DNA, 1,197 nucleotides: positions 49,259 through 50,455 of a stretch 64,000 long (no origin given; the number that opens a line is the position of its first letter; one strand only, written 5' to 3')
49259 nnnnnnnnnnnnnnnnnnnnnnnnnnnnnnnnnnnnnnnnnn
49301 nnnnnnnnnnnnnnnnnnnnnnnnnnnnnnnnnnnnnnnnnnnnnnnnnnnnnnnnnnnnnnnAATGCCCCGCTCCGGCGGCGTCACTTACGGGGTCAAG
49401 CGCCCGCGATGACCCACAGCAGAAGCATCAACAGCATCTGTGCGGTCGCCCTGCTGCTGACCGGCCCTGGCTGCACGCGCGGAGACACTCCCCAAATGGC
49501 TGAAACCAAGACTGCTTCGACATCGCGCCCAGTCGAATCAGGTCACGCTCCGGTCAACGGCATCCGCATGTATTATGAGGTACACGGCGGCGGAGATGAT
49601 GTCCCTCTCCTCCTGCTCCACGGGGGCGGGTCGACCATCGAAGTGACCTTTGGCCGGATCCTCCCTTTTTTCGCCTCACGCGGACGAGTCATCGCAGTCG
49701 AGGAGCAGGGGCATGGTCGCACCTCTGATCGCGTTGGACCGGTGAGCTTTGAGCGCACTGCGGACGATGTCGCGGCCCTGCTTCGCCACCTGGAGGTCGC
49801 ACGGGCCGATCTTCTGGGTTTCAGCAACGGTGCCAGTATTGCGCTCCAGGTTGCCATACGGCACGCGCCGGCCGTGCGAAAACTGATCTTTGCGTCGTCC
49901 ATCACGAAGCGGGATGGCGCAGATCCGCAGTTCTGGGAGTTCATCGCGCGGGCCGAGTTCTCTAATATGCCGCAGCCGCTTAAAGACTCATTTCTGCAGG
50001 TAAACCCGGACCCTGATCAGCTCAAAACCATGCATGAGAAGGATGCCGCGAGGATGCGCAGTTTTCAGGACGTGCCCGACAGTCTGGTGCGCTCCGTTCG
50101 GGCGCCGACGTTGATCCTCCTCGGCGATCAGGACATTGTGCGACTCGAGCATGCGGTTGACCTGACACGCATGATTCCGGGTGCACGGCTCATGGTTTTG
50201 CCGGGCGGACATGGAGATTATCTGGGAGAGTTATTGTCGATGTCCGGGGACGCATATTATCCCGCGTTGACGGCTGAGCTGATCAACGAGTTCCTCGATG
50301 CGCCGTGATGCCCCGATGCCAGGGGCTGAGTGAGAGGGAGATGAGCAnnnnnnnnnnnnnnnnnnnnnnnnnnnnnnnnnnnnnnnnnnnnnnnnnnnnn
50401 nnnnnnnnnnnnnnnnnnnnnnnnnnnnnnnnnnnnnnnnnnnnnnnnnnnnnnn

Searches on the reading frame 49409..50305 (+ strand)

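Call 39: search_protein_families(library=pfam, proteins=[window:49409-50305:+], max_evalue=0.001)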
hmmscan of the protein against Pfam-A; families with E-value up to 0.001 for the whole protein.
window:49409-50305:+ (299 aa): 3 families
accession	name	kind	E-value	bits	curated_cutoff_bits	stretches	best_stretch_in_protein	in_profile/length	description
PF00561.26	Abhydrolase_1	-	4.6e-15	56.4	25.8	1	66-170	2-103/245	alpha/beta hydrolase fold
PF12697.13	Abhydrolase_6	-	6.1e-11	43.8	26.3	1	67-268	1-204/217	Alpha/beta hydrolase family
PF12146.15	Hydrolase_4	-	2.8e-10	40.4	27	1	67-176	7-122/239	Serine aminopeptidase, S33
